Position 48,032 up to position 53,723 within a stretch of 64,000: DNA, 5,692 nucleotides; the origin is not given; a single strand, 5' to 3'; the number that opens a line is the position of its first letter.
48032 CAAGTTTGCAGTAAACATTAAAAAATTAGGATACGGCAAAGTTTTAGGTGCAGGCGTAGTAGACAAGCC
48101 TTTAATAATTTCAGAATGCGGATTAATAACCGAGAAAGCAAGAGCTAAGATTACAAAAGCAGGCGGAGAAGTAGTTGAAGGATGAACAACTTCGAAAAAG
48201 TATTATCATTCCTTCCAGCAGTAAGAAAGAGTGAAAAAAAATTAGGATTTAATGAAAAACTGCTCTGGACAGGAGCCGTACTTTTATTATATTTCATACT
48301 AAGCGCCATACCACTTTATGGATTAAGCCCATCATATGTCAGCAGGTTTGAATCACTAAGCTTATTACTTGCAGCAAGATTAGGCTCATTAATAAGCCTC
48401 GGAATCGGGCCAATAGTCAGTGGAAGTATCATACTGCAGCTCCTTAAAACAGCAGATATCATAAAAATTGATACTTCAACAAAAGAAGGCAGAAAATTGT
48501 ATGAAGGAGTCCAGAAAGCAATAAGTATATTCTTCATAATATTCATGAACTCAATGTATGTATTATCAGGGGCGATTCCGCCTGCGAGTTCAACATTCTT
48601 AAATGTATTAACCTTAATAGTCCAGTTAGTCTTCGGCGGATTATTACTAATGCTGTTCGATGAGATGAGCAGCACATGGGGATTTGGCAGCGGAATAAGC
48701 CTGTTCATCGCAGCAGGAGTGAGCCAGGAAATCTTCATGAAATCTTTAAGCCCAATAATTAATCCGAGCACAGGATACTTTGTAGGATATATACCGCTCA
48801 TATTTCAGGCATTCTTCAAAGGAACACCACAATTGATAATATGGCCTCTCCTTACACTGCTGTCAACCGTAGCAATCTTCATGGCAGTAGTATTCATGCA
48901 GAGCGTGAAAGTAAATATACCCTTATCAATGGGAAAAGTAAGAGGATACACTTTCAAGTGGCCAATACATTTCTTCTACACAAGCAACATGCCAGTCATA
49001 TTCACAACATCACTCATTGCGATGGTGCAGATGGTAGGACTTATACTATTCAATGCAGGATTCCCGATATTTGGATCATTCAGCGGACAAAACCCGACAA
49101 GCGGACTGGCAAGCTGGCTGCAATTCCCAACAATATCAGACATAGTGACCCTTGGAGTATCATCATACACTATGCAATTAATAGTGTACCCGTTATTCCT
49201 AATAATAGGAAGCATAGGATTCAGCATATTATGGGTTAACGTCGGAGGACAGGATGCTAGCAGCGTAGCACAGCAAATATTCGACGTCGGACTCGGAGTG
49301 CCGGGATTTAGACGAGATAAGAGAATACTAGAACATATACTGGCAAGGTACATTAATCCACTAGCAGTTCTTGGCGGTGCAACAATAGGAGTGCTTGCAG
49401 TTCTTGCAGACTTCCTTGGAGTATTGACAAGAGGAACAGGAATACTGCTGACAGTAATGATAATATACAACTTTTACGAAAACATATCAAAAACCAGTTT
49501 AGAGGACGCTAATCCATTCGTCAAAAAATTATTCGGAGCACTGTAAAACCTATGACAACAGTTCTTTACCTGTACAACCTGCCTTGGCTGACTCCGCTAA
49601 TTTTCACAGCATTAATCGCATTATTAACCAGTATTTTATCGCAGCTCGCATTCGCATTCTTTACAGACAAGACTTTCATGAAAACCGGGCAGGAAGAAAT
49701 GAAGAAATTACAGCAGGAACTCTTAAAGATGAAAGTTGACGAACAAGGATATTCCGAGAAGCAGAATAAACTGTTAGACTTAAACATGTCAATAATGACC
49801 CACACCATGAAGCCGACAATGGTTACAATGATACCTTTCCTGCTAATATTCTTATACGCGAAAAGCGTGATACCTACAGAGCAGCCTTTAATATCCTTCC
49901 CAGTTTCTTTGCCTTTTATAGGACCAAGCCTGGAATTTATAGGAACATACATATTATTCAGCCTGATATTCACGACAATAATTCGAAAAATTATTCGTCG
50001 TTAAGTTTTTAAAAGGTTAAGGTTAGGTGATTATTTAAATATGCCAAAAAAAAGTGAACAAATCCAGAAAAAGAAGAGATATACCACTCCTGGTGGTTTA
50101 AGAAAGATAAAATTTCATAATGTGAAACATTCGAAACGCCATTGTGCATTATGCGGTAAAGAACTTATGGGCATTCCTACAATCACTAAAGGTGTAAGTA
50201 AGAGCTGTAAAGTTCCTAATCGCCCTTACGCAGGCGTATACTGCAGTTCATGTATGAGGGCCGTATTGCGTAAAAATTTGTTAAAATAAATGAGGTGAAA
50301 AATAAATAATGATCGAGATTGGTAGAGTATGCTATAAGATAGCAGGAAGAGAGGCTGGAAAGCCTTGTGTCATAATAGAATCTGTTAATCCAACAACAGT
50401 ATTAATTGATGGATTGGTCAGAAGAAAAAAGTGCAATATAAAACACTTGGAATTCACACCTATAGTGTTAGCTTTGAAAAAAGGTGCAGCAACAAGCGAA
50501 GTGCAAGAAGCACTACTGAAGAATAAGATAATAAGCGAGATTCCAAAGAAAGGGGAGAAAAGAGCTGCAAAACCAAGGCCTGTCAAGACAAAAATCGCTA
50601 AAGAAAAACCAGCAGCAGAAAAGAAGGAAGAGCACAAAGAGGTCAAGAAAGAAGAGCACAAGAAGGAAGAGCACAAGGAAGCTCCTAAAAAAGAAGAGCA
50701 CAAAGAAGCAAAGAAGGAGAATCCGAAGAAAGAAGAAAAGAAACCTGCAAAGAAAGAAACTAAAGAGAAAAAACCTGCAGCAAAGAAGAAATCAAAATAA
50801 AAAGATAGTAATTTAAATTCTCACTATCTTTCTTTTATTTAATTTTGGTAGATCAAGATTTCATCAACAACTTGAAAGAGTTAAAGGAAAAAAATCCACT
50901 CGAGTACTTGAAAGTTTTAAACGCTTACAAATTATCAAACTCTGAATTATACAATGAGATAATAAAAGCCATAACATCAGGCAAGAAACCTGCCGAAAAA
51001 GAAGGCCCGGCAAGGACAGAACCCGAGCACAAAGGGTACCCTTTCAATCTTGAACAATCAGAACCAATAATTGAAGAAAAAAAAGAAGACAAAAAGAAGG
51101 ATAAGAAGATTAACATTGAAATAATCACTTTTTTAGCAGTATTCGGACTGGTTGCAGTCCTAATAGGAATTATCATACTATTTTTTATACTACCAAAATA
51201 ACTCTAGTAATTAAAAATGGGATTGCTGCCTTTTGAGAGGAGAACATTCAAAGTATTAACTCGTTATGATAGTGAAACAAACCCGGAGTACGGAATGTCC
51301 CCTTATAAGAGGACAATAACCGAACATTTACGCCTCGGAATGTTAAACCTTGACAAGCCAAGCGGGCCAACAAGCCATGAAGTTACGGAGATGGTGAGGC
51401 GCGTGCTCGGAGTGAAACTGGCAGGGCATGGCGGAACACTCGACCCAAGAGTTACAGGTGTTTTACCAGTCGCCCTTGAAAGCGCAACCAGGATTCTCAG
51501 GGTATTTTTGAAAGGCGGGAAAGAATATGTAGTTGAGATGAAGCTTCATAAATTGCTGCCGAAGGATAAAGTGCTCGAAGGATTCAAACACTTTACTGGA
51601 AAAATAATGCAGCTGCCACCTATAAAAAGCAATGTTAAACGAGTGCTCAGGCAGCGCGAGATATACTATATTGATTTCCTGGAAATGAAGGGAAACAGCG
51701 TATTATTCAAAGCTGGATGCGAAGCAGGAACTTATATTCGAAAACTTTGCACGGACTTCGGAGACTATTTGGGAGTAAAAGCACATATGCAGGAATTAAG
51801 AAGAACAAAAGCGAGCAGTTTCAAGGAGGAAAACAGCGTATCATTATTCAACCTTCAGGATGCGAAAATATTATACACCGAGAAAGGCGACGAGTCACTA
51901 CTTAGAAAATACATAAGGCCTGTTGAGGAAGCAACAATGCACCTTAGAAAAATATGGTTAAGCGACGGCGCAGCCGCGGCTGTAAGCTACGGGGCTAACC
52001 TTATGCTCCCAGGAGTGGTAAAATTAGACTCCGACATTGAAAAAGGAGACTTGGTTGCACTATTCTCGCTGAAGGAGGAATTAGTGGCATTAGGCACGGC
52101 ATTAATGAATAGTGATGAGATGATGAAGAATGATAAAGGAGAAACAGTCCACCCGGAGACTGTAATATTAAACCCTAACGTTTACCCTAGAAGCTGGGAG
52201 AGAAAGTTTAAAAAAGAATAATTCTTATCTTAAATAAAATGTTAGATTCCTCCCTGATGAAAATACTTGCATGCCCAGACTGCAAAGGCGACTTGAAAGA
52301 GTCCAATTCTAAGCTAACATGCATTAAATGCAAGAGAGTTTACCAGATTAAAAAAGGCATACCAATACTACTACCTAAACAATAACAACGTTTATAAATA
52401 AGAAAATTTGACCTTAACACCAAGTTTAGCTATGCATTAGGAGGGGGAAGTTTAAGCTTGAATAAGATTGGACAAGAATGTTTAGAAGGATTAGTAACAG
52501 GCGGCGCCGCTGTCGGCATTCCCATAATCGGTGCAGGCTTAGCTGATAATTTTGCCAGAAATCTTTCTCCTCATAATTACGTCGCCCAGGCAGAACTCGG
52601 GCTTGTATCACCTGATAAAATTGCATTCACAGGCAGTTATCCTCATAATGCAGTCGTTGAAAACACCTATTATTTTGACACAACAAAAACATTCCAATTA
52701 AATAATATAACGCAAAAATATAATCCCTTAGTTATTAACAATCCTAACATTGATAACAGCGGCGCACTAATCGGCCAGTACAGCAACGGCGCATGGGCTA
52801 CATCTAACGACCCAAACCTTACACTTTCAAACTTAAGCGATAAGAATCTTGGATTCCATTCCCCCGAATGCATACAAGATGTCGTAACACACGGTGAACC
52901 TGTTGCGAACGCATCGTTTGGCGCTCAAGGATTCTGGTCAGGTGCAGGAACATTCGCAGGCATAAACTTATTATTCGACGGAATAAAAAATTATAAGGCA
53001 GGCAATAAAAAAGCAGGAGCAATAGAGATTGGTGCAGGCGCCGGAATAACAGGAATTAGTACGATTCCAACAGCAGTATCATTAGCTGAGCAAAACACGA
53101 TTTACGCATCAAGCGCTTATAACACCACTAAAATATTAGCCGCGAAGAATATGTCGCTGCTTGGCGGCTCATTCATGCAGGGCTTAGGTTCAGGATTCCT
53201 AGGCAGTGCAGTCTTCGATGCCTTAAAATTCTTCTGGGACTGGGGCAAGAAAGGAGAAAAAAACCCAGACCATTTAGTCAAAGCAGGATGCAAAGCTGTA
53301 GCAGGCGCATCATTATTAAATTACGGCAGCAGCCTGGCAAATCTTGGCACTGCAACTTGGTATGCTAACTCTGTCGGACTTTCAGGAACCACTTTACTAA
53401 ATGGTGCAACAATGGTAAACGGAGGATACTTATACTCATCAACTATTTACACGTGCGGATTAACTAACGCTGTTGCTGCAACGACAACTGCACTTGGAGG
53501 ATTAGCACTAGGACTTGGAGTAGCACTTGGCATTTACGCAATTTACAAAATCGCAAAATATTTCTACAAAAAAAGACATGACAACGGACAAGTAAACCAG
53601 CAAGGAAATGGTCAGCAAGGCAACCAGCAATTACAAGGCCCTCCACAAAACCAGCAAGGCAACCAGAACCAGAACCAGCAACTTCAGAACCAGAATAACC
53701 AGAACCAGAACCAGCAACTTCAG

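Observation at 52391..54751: Gly-zipper / polyNQ membrane protein translationally coupled to the giant surface gene: a self-contained two-gene module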

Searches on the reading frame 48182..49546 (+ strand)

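Call 9: search_protein_families(library=pfam, proteins=[window:48182-49546:+], max_evalue=0.01)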
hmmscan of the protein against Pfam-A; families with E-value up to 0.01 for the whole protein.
window:48182-49546:+ (454 aa): 2 families
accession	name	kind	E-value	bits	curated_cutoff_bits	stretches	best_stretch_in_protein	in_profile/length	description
PF00344.25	SecY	-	2.8e-58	198.2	32.2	1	69-432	1-306/306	SecY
PF10559.14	Plug_translocon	-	0.00017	21.7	22.1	1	35-65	1-32/35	Plug domain of Sec61p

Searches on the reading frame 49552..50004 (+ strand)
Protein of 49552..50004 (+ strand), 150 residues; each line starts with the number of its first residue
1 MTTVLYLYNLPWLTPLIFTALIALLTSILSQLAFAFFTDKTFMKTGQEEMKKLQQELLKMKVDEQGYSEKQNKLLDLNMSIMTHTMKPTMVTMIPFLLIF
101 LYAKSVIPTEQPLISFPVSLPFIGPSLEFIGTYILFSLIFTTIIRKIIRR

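Call 9: search_protein_families(library=pfam, proteins=[window:49552-50004:+], max_evalue=0.01)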
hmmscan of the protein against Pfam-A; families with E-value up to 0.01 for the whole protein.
window:49552-50004:+ (150 aa): 1 family
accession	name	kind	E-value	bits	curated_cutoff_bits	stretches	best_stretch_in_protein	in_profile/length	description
PF01956.21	EMC3_TMCO1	-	6.5e-10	39.5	27.1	1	15-148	14-165/169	Integral membrane protein EMC3/TMCO1-like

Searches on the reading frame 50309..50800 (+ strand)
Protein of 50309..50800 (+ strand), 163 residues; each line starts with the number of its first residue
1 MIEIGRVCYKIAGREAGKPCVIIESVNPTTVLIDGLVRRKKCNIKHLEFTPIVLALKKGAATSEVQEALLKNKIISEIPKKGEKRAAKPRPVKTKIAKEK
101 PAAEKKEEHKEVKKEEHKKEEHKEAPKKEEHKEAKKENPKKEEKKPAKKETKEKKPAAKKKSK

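Call 9: search_protein_families(library=pfam, proteins=[window:50309-50800:+], max_evalue=0.01)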
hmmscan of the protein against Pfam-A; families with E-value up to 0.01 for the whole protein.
window:50309-50800:+ (163 aa): 1 family
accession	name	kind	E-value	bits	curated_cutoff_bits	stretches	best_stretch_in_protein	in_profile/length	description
PF01929.23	Ribosomal_L14e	-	0.00039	21.3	30.5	1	39-77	2-40/75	Ribosomal protein L14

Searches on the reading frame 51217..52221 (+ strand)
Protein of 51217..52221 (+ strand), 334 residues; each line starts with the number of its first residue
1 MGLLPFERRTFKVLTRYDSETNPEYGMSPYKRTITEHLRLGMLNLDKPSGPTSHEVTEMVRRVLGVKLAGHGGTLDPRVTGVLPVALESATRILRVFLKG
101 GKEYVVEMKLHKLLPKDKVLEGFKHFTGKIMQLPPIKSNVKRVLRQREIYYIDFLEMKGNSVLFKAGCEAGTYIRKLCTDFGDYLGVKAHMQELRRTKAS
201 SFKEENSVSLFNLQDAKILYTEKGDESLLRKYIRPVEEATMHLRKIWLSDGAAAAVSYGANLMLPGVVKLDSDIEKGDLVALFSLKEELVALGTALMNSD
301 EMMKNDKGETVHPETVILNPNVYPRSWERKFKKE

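Call 9: search_protein_families(library=pfam, proteins=[window:51217-52221:+], max_evalue=0.01)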
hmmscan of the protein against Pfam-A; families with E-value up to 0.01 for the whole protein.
window:51217-52221:+ (334 aa): 6 families
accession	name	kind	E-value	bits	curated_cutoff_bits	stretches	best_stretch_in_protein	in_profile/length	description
PF01509.24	TruB_N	-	3.4e-24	86.4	27.3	2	61-112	1-52/149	TruB family pseudouridylate synthase (N terminal domain)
PF16198.10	TruB_C_2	-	4.9e-22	78.3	29.3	1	175-239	1-64/66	tRNA pseudouridylate synthase B C-terminal domain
PF01472.26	PUA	-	1.1e-20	73.7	24.8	1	245-316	2-73/74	PUA domain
PF08068.17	DKCLD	-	5.5e-18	65.2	27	1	11-56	12-57/58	DKCLD (NUC011) domain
PF03657.19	UPF0113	-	0.00044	20.9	23.8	1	245-299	1-55/73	UPF0113 PUA domain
PF21238.2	Pus10_C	-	0.005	16.9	27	1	124-179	146-203/232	Pus10, C-terminal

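Call 10: search_protein_families(library=ncbifam, proteins=[window:51217-52221:+], max_evalue=0.01)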
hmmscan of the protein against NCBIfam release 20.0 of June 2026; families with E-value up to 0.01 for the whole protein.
window:51217-52221:+ (334 aa): 16 families
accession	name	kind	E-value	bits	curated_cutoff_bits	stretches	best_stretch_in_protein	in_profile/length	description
NF003280.0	PRK04270.1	equivalog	1.9e-123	411.4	242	1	13-330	4-321/323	RNA-guided pseudouridylation complex pseudouridine synthase subunit Cbf5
TIGR00425.1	CBF5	equivalog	2.2e-115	385.2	238.15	1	12-328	6-322/322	RNA-guided pseudouridylation complex pseudouridine synthase subunit Cbf5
TIGR00431.1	TruB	equivalog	4.5e-33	114.7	151.45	2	41-110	3-72/210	tRNA pseudouridine(55) synthase TruB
TIGR03684.1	arCOG00985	hypoth_equivalog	3.9e-17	62.5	120.6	1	175-311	10-141/154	arCOG04150 universal archaeal PUA-domain protein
NF011153.0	PRK14560.1-4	equivalog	2.3e-12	47.2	169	1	215-312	52-148/162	putative RNA-binding protein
TIGR00451.1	unchar_dom_2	domain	8.2e-12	45.3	27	1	233-312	20-100/107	uncharacterized domain 2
NF010367.0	PRK13795.1-2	equivalog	7.4e-09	34.6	456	1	241-312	125-195/584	hypothetical protein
NF010368.0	PRK13795.1-3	equivalog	9.4e-09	34.1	588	1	248-313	134-199/635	hypothetical protein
NF011154.0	PRK14560.1-6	equivalog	1.9e-08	34.6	224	1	214-311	51-144/159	putative RNA-binding protein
NF011150.0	PRK14560.1-1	equivalog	1.6e-07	31.3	217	1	239-309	65-135/155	putative RNA-binding protein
NF011151.0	PRK14560.1-2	equivalog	4e-07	30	291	1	238-312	82-157/172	putative RNA-binding protein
NF011152.0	PRK14560.1-3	equivalog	5.2e-07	29.6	249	1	206-312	47-151/165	putative RNA-binding protein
NF040592.1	tRNA_mod_ArcS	equivalog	2e-05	23.4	440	1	262-311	523-570/575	archaeosine synthase subunit alpha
NF010369.0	PRK13795.1-4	equivalog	0.00022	19.6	1086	1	246-312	137-204/633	hypothetical protein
TIGR01213.2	pseudo_Pus10arc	equivalog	0.00023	20.2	200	1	101-178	292-372/402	tRNA pseudouridine(54/55) synthase Pus10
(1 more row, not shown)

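Call 17: find_related_loci(query=window:51217-52221:+, collection=genome_contigs, flank=10000)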
Query window:51217-52221:+ (334 aa) in genome_contigs; peptide patterns used: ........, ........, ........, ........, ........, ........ (x = any residue, [..] = any of these).
70 stretches matched a pattern; 44 encode a relative of the query (tblastn E <= 1e-3); 44 distinct loci.
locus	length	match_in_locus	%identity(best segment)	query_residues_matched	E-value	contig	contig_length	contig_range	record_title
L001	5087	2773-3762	45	12-329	2e-95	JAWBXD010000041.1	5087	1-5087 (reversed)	MAG: Candidatus Bathyarchaeia archaeon isolate JZ-1_201803_bins_80 JZ-1_201803_bins_80_scaffold_41, whole genome shotgun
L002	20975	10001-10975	46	5-328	1e-94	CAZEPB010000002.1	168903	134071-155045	MAG TPA_asm: uncultured Candidatus Bathyarchaeia archaeon isolate binchicken_co294_146 genome assembly, contig: NODE_144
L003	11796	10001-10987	46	12-328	1e-94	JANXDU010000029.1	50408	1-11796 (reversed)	MAG: Candidatus Bathyarchaeota archaeon isolate SKYB16 k141_122003, whole genome shotgun sequence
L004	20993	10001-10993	46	5-328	2e-94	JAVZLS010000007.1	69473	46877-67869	MAG: Candidatus Bathyarchaeia archaeon isolate DRTY-6_201907_bins_66 DRTY-6_201907_bins_66_scaffold_7, whole genome shot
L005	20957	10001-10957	46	12-328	2e-92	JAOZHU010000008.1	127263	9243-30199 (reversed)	MAG: Candidatus Bathyarchaeota archaeon isolate SRBZ_1 k147_32504, whole genome shotgun sequence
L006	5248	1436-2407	45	12-328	6e-91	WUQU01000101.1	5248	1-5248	MAG: Candidatus Bathyarchaeota archaeon isolate ILS 200 k141_125044, whole genome shotgun sequence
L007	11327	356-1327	45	12-328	5e-89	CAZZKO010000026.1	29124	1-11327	MAG TPA_asm: uncultured Candidatus Bathyarchaeia archaeon isolate binchicken_co25_48 genome assembly, contig: k141_69583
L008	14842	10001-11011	45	5-328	4e-88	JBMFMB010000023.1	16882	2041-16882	MAG: Candidatus Bathyarchaeia archaeon isolate KM4337-10 NODE_23_length_16882_cov_41.459090, whole genome shotgun sequen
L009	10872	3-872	47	41-328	2e-85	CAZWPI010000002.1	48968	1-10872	MAG TPA_asm: uncultured Candidatus Bathyarchaeia archaeon isolate binchicken_co294_180 genome assembly, contig: NODE_109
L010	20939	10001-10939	44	13-327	2e-83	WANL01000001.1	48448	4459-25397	MAG: Candidatus Aenigmatarchaeota archaeon isolate S140_133_esom k151_10026, whole genome shotgun sequence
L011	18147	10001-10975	48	12-328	3e-96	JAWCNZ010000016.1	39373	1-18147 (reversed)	MAG: Candidatus Bathyarchaeia archaeon isolate JZ-2_201709_bins_77 JZ-2_201709_bins_77_scaffold_16, whole genome shotgun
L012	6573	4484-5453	49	12-328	3e-84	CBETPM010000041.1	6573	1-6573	MAG TPA_asm: Candidatus Bathyarchaeota archaeon isolate SRR13309661_metabat2_5 genome assembly, contig: ERZ26778927.360,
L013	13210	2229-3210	48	6-327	2e-85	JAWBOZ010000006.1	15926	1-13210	MAG: Candidatus Methanomethylicia archaeon isolate HHBFW-2_201803_bins_56 HHBFW-2_201803_bins_56_scaffold_6, whole genom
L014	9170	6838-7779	41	18-330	3e-74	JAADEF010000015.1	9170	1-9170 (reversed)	MAG: Candidatus Nanohalarchaeota archaeon isolate L_MetaBat.18 contig-127_9469, whole genome shotgun sequence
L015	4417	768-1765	47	9-329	1e-73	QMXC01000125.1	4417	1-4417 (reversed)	MAG: Candidatus Bathyarchaeota archaeon isolate B95_G9 B95_Guay9_scaffold_40890, whole genome shotgun sequence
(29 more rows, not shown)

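Call 85: find_related_loci(query=A11, collection=genome_contigs, flank=10000)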
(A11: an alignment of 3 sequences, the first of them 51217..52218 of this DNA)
Query A11 (334 aa) in genome_contigs; peptide patterns used: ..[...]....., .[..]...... (x = any residue, [..] = any of these).
119 stretches matched a pattern; 29 encode a relative of the query (tblastn E <= 1e-3); 29 distinct loci.
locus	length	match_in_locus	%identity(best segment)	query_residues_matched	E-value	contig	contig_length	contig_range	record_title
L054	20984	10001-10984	65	1-328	1e-144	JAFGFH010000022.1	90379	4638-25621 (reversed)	MAG: Nanoarchaeota archaeon isolate Zod_Metabat.1304 k87_10971879, whole genome shotgun sequence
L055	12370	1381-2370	61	1-330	3e-136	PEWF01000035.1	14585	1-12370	MAG: archaeon CG07_land_8_20_14_0_80_38_8 isolate CG07_land_8_20_14_0_80_38_8 CG07_land_8_20_14_0.80_scaffold_2232_c, wh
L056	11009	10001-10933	50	12-323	8e-98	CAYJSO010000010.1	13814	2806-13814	MAG TPA_asm: uncultured Methanosarcinales archaeon isolate ERP125453_co1_298 genome assembly, contig: NODE_4753_length_1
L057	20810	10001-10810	44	29-300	2e-69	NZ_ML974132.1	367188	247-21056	Halorussus amylolyticus strain YC93 Scaffold3, whole genome shotgun sequence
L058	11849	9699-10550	42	29-318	5e-67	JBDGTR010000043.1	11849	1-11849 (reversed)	MAG: Haloplanus sp. isolate DAL-WCL_32_74C3R c_000000005628, whole genome shotgun sequence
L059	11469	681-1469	44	29-293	7e-66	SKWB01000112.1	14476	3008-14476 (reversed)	MAG: Halococcaceae archaeon isolate CSSed162cmB_185 CSSed16-2cmB-12178, whole genome shotgun sequence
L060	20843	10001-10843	41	29-300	7e-66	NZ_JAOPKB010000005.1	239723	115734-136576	Natronoglomus mannanivorans strain AArc-m2/3/4 NODE_5, whole genome shotgun sequence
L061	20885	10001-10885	41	5-300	3e-65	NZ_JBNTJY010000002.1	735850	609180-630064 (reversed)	Halolamina sp. C58 C58_scaffold2, whole genome shotgun sequence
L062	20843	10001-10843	41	29-300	5e-64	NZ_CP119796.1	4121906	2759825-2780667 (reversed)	Halomontanus rarus strain TS33 chromosome, complete genome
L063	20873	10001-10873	41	29-300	5e-63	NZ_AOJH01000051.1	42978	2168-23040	Halorubrum kocurii JCM 14978 contig_51, whole genome shotgun sequence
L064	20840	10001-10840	41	29-300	3e-62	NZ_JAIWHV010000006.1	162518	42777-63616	Saliphagus infecundisoli strain YIM 93745 NODE_6_length_162518_cov_169.378, whole genome shotgun sequence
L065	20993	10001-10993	37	11-318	4e-61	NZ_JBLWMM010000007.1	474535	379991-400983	Halorubrum sp. DTA46 DTA46_ctg07, whole genome shotgun sequence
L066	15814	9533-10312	42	29-278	1e-59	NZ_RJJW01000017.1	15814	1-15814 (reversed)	Halorubrum sp. CSM-61 Contig_19, whole genome shotgun sequence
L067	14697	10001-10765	43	27-271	2e-59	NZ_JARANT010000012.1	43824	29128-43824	Halorubrum sp. Boch-26 contig_12, whole genome shotgun sequence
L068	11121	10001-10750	42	29-268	3e-59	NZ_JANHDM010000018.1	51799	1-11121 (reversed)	Halorubrum rubrum strain YC87 Scaffold18_1, whole genome shotgun sequence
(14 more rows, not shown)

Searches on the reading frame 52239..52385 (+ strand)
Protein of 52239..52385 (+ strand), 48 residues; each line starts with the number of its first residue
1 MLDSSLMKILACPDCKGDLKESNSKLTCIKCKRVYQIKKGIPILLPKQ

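Call 9: search_protein_families(library=pfam, proteins=[window:52239-52385:+], max_evalue=0.01)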
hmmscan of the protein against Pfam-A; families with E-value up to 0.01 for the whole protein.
window:52239-52385:+ (48 aa): 3 families
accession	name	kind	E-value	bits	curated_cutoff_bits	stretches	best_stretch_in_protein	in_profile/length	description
PF03966.22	Trm112p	-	5.9e-10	39.3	22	1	3-40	1-40/40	Trm112p-like protein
PF07191.17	Zn_ribbon_6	-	0.0017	18.8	25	1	11-38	2-29/67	Double zinc ribbon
PF18551.6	TackOD1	-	0.0072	16.3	32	1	7-38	145-176/188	Thaumarchaeal output domain 1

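Call 10: search_protein_families(library=ncbifam, proteins=[window:52239-52385:+], max_evalue=0.01)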
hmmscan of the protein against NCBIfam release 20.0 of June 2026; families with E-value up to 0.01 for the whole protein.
window:52239-52385:+ (48 aa): 3 families
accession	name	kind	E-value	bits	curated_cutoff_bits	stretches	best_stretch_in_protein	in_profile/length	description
NF038101.1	Trm112_arch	equivalog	5e-11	42.6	77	1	4-47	3-56/59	methytransferase partner Trm112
NF008806.0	PRK11827.1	equivalog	2.4e-05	24.3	126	1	3-46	2-47/60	protein YcaR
NF034126.3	PRK09521.1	equivalog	0.0061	16.4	90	1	11-36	146-171/180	exosome complex RNA-binding protein Csl4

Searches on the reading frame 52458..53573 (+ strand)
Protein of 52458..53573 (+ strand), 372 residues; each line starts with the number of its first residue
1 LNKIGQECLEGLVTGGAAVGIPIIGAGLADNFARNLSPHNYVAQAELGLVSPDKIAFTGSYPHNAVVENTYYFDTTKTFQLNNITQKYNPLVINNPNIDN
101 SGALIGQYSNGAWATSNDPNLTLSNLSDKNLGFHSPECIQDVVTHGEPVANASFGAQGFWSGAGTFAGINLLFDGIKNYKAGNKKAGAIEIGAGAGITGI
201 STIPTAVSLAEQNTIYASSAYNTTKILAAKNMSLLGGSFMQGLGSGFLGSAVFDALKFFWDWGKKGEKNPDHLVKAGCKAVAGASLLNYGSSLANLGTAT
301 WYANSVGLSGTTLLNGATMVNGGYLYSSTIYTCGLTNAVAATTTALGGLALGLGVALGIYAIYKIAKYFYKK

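Call 21: search_solved_structures(query=window:52458-53573:+, max_evalue=10)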
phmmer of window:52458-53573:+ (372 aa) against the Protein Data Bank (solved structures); distinct sequences matched with E-value up to 10: 0.

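Call 56: search_protein_families(library=pfam, alignment_id=A4, max_evalue=5)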
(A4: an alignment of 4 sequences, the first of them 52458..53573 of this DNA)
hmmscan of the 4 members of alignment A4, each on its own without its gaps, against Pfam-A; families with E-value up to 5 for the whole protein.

A. member 1, window:52458-53573:+ (372 aa): 2 families
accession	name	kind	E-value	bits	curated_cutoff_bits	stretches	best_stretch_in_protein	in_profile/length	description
PF10294.15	Methyltransf_16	-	0.12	12.6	21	1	180-204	42-66/174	Lysine methyltransferase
PF19333.4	FAXC_N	-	0.14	12.8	27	1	280-318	39-77/104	Failed axon connections homolog N-terminus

B. families by the number of members that match (of 4 scanned): 3 families
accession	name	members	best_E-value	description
PF10294.15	Methyltransf_16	1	0.12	Lysine methyltransferase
PF19333.4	FAXC_N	1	0.14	Failed axon connections homolog N-terminus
PF21424.3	DTP-pb9_A-dom_C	1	0.26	Distal tail protein pb9, A domain C-terminal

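Call 57: search_solved_structures(query=A4, max_evalue=10)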
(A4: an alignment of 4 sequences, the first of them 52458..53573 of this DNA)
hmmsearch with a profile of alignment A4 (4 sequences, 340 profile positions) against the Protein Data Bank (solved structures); distinct sequences matched with E-value up to 10: 2.
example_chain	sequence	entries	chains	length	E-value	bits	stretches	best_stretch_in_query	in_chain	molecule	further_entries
6qdv_N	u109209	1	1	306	0.58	12.3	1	228-279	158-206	U5 small nuclear ribonucleoprotein 40 kDa protein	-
3jcr_D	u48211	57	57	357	0.82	11.8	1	228-279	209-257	U5-40K | U5 small nuclear ribonucleoprotein 40 kDa protein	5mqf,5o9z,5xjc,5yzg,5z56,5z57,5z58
